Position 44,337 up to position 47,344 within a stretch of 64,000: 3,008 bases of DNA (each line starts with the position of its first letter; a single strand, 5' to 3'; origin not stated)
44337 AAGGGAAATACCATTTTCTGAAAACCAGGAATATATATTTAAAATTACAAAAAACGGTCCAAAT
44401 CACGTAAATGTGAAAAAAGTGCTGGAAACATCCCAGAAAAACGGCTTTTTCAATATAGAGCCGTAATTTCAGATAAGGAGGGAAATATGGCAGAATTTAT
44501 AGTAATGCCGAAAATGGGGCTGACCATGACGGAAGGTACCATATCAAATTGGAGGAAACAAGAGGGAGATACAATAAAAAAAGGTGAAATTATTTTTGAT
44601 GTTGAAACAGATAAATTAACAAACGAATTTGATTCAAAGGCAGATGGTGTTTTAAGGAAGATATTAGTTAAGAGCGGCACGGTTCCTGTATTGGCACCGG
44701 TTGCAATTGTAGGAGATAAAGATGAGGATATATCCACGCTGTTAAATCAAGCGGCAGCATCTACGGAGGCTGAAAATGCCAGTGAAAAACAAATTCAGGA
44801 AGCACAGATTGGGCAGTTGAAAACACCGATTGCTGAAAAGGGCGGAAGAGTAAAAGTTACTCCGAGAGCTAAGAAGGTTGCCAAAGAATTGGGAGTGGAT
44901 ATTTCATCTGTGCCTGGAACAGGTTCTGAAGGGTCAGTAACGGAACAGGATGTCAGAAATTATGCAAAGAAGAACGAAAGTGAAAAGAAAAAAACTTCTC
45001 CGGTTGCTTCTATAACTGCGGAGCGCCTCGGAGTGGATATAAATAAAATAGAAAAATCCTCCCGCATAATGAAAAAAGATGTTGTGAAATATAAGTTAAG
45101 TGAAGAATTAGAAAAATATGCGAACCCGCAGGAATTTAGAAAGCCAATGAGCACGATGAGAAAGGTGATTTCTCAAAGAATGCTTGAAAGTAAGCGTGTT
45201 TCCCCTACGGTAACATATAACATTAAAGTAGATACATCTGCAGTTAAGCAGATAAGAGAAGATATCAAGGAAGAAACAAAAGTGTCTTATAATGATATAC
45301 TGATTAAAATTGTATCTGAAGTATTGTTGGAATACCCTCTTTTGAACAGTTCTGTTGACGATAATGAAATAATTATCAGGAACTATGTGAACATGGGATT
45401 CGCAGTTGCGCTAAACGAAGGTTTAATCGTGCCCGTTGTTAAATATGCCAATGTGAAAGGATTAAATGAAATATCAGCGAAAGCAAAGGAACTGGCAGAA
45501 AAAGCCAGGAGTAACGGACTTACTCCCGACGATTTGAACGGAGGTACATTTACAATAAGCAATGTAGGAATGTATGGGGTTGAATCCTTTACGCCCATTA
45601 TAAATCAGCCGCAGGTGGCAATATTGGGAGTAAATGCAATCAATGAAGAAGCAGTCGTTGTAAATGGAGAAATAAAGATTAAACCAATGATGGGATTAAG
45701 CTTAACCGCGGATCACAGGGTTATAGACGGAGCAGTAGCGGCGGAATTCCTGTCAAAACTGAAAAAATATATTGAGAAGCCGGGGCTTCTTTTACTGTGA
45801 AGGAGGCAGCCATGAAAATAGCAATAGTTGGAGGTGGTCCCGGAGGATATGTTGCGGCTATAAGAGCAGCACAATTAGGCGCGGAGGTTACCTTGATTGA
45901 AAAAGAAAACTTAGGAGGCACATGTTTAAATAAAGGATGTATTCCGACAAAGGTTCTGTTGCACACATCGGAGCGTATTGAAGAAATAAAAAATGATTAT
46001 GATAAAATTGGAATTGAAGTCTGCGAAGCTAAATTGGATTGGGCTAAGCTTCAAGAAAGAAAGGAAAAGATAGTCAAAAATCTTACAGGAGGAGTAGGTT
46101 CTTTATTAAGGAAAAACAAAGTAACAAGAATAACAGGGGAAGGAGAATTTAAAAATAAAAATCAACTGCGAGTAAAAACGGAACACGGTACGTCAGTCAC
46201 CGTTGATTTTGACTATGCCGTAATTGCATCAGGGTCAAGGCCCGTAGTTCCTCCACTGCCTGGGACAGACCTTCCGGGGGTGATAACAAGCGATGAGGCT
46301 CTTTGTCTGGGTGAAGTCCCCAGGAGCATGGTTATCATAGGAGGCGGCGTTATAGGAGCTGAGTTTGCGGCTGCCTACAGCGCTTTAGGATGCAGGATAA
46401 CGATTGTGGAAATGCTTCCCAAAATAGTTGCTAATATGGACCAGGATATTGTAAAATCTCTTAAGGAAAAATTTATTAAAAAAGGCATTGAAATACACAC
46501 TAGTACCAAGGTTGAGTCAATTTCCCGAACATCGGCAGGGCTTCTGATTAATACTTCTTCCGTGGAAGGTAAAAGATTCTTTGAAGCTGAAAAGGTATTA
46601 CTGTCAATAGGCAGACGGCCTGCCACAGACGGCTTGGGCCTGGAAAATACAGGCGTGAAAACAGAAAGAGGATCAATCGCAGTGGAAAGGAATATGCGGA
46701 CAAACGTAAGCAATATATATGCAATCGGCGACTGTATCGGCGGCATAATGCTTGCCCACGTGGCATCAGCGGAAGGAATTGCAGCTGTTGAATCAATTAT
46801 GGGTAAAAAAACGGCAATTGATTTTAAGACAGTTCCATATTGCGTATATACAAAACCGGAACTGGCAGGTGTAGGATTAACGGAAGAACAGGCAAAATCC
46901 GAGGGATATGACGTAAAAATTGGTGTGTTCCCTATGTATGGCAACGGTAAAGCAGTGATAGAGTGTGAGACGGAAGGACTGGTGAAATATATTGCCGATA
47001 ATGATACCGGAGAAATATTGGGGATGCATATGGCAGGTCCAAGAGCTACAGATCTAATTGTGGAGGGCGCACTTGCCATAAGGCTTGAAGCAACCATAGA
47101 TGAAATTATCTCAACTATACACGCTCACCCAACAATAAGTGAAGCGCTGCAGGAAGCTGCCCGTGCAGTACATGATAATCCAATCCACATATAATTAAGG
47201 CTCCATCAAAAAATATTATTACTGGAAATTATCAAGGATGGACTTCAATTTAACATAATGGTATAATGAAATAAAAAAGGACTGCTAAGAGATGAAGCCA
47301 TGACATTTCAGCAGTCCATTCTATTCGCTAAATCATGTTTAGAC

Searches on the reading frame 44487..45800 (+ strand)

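Call 25: search_protein_families(library=ncbifam, proteins=[window:44487-45800:+], max_evalue=1e-10)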
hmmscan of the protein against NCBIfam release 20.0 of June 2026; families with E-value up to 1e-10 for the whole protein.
window:44487-45800:+ (437 aa): 11 families
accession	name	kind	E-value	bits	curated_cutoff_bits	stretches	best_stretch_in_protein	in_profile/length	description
TIGR01349.1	PDHac_trf_mito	equivalog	1.6e-100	337.3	445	1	5-437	2-437/437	pyruvate dehydrogenase complex dihydrolipoamide acetyltransferase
NF004309.0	PRK05704.1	equivalog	2.3e-89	300.6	449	1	5-437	5-406/408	2-oxoglutarate dehydrogenase complex dihydrolipoyllysine-residue succinyltransferase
TIGR01347.1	sucB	equivalog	3.3e-85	286.7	378.65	2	186-437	146-402/404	dihydrolipoyllysine-residue succinyltransferase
NF008814.0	PRK11854.1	equivalog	3.9e-80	270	722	1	5-431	210-631/637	pyruvate dehydrogenase complex dihydrolipoyllysine-residue acetyltransferase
NF011416.0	PRK14843.1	equivalog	1.3e-73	247.9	429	1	121-436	5-346/347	dihydrolipoamide acetyltransferase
TIGR02927.1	SucB_Actino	equivalog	2e-71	241.5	423.45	2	122-431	266-570/579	2-oxoglutarate dehydrogenase, E2 component, dihydrolipoamide succinyltransferase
TIGR01348.1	PDHac_trf_long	equivalog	5.3e-66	223.4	552.1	1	8-436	161-586/587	dihydrolipoyllysine-residue acetyltransferase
NF008815.0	PRK11857.1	equivalog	1.2e-47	162.9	378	1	121-435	3-305/308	dihydrolipoamide acetyltransferase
NF011457.0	PRK14875.1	equivalog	7.1e-28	97.6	307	1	2-165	3-130/372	acetoin dehydrogenase dihydrolipoyllysine-residue acetyltransferase subunit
NF008907.0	PRK12270.1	equivalog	8.7e-22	76.7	878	1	155-429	64-361/1241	multifunctional oxoglutarate decarboxylase/oxoglutarate dehydrogenase thiamine pyrophosphate-binding subunit/dihydrolipoyllysine-residue suc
NF008854.0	PRK11892.1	equivalog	1.4e-20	73.5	454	1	1-108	1-110/464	pyruvate dehydrogenase complex E1 component subunit beta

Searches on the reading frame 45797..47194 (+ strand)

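Call 25: search_protein_families(library=ncbifam, proteins=[window:45797-47194:+], max_evalue=1e-10)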
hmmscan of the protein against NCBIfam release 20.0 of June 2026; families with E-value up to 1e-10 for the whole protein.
window:45797-47194:+ (465 aa): 43 families (the best 25 are shown)
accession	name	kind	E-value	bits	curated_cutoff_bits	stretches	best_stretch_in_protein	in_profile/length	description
TIGR01350.1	lipoamide_DH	equivalog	6.7e-171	569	408.8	1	7-465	3-461/461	dihydrolipoyl dehydrogenase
TIGR02053.1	MerA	equivalog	3.4e-110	369.2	454.45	1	6-458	1-453/465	mercury(II) reductase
NF003585.0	PRK05249.1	equivalog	2.8e-100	336.1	465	1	4-456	5-455/464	Si-specific NAD(P)(+) transhydrogenase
NF004943.0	PRK06292.2-1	equivalog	1.5e-98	330.6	432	1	6-458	4-455/456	dihydrolipoyl dehydrogenase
NF004776.0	PRK06116.1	equivalog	3.4e-97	326.3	480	1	8-450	7-445/450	glutathione-disulfide reductase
NF005883.0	PRK07845.1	equivalog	1.1e-94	318.1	479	1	6-460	3-461/466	NAD(P)H-quinone dehydrogenase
NF004991.0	PRK06370.1-3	subfamily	4e-91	306.1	620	1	7-457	37-486/509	FAD-containing oxidoreductase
NF004945.0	PRK06292.2-3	equivalog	5.3e-91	305.8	494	1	7-457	5-451/457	dihydrolipoyl dehydrogenase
TIGR01424.1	gluta_reduc_2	equivalog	3.8e-89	299.3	606.05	1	9-451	6-442/446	glutathione-disulfide reductase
NF004947.0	PRK06292.2-5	equivalog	3.4e-88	296.6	592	1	8-459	6-459/474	dihydrolipoyl dehydrogenase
NF004992.0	PRK06370.1-4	equivalog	4.5e-87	292.4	629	1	9-452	8-449/459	FAD-containing oxidoreductase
NF010311.1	PRK13748.1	subfamily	3.4e-86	290.3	600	1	3-458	95-548/560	mercury(II) reductase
NF004946.0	PRK06292.2-4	subfamily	1.6e-85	287.7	634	1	7-456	5-468/487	dihydrolipoyl dehydrogenase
TIGR01421.1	gluta_reduc_1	equivalog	1.6e-81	274.9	556.15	1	8-451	5-446/450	glutathione-disulfide reductase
NF005884.0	PRK07846.1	equivalog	1.4e-80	271.1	501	1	7-454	5-447/454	mycothione reductase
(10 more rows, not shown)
